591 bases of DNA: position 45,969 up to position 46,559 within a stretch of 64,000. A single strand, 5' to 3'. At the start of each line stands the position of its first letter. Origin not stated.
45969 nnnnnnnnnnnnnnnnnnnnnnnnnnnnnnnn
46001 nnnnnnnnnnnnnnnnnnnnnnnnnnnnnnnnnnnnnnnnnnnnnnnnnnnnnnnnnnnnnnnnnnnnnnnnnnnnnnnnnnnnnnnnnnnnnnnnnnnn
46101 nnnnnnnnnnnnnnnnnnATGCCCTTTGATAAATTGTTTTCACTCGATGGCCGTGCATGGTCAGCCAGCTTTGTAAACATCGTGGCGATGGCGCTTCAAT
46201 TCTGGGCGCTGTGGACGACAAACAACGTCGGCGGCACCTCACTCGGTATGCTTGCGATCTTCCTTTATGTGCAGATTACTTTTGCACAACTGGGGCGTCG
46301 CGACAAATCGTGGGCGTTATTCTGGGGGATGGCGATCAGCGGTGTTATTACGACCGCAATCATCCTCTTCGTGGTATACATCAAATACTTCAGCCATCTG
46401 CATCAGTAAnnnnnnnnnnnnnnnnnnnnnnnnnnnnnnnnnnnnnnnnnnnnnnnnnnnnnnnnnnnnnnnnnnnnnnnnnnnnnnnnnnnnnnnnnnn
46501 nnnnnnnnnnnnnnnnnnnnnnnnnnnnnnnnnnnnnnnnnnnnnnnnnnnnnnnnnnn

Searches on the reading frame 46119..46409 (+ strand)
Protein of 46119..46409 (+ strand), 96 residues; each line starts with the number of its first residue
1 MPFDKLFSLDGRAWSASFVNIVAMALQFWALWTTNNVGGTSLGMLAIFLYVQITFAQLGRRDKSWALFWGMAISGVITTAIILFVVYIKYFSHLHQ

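Call 6: search_protein_families(library=pfam, proteins=[window:46119-46409:+], max_evalue=0.1)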
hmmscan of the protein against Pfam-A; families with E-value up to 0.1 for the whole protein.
window:46119-46409:+ (96 aa): 1 family
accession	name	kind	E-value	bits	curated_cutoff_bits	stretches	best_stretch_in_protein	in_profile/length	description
PF07779.18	Cas1_AcylT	-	0.0035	16.7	27.3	1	2-93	278-366/482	10 TM Acyl Transferase domain found in Cas1p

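Call 13: search_protein_families(library=ncbifam, proteins=[window:46119-46409:+], max_evalue=0.1)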
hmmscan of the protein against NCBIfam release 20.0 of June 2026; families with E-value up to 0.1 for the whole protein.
window:46119-46409:+ (96 aa): 0 families

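Call 31: search_solved_structures(query=window:46119-46409:+, max_evalue=10)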
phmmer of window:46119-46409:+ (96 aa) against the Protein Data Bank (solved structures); distinct sequences matched with E-value up to 10: 1.
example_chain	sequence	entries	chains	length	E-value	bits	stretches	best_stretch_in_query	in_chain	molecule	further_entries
2qqp_A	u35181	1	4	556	1.1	13.3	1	8-38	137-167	p81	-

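Call 53: search_protein_representatives(protein=window:46119-46409:+)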
Query: 96 residues. Proteins with E-value up to 0.001 (for the whole library): 56; up to 1e-10: 16; up to 1e-30: 2. The best 56 are listed.
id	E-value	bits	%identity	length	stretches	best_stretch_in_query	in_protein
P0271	8.6e-37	141.9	72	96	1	1-96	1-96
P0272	6.3e-32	126.3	68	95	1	5-92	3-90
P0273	3.8e-23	98.2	58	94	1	3-91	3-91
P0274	1.3e-18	83.6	45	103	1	7-92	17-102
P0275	3.3e-17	79.1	50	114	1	6-91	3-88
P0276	9.7e-16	74.4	51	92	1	6-85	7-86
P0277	7.3e-15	71.6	48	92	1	2-88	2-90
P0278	9.7e-13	64.8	45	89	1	3-84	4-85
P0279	1.1e-12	64.6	46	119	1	6-85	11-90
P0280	3.6e-12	63.0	38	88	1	7-90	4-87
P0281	9.2e-12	61.7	41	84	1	4-83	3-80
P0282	2.3e-11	60.4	42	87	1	5-86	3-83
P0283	3.2e-11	59.9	44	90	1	5-91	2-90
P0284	4.6e-11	59.4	43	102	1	6-88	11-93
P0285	4.9e-11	59.3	42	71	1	27-90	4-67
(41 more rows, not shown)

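Call 55: search_protein_families(library=pfam, alignment_id=A3, max_evalue=0.01)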
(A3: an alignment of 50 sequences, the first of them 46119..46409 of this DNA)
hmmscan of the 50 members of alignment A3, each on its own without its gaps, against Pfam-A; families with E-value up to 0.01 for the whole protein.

A. member 1, window:46119-46409:+ (96 aa): 1 family
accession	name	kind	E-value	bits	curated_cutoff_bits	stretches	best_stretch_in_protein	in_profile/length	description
PF07779.18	Cas1_AcylT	-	0.0035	16.7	27.3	1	2-93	278-366/482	10 TM Acyl Transferase domain found in Cas1p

B. families by the number of members that match (of 50 scanned): 9 families
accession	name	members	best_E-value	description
PF04193.19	PQ-loop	10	4.3e-08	PQ loop repeat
PF03083.21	MtN3_slv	7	1.5e-06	Sugar efflux transporter for intercellular exchange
PF07907.16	YibE_F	1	0.0022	YibE/F-like protein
PF07779.18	Cas1_AcylT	1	0.0035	10 TM Acyl Transferase domain found in Cas1p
PF09799.14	Transmemb_17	1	0.0049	Predicted membrane protein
PF20394.4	DUF6688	1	0.0057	DUF6688 N-terminal domain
PF25044.1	DUF7789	1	0.007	Domain of unknown function (DUF7789)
PF20563.3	DUF6773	1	0.0077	Family of unknown function (DUF6773)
PF20108.4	DUF6498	1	0.0081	Family of unknown function (DUF6498)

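Call 56: search_solved_structures(query=A3, max_evalue=10, show_alignments=2)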
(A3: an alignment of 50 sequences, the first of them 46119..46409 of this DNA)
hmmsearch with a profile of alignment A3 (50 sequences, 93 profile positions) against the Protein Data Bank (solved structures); distinct sequences matched with E-value up to 10: 14.
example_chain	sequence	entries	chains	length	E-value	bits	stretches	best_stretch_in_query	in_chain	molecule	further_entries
4qnd_A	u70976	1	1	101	3e-07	33.9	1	10-89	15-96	Chemical transport protein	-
4rng_A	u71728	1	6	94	7.2e-07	32.7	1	15-91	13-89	MtN3/saliva family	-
4x5m_A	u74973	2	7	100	9.7e-07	32.3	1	16-90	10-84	Uncharacterized protein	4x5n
9kon_A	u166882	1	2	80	2.3e-06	31.1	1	18-89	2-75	Sugar transporter SemiSWEET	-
9kax_A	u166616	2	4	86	2.9e-06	30.7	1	15-89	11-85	Sugar transporter SemiSWEET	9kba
4qnc_A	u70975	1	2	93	0.00014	25.4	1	15-87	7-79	chemical transport protein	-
5uhs_A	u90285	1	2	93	0.00063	23.3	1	15-87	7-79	Sugar transporter SemiSWEET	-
5uhq_A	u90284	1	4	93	0.0022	21.5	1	15-87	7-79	Sugar transporter SemiSWEET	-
6i6b_A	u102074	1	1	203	1.9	12.2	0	12-43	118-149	ER lumen protein-retaining receptor 2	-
6y7v_A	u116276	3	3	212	1.9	12.1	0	12-43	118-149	ER lumen protein-retaining receptor 2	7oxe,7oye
6i6j_A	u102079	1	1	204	1.9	12.1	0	12-43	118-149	ER lumen protein-retaining receptor 2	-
6i6h_A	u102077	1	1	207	2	12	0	12-43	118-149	ER lumen protein-retaining receptor 2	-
8apy_A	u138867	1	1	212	2.7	11.6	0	12-43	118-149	ER lumen protein-retaining receptor 2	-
7rxc_K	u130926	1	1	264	3.6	11.2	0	12-43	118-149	ER lumen protein-retaining receptor 2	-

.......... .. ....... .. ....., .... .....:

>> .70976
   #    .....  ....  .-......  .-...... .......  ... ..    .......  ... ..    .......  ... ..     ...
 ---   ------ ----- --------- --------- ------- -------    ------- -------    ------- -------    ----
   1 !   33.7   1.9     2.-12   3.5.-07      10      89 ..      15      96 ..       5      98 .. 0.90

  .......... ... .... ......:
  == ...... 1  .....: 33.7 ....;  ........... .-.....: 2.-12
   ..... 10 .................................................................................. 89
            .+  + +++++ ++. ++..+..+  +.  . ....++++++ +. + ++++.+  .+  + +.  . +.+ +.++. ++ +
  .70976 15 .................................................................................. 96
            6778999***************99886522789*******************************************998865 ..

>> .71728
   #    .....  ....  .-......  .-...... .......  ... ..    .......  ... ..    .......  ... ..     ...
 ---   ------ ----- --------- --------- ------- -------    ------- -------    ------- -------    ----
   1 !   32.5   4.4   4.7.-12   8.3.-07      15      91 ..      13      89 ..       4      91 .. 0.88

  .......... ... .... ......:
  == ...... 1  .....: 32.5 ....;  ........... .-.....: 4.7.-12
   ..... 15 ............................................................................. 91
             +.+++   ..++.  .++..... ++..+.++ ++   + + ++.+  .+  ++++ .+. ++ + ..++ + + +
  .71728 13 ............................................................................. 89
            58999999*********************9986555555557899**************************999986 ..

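Call 62: search_protein_families(library=padloc, proteins=[window:46119-46409:+], max_evalue=0.01)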
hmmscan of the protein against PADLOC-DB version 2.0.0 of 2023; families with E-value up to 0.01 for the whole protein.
window:46119-46409:+ (96 aa): 0 families

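Call 63: search_protein_families(library=phrogs, proteins=[window:46119-46409:+], max_evalue=0.01)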
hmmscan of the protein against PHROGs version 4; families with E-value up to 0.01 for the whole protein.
window:46119-46409:+ (96 aa): 0 families
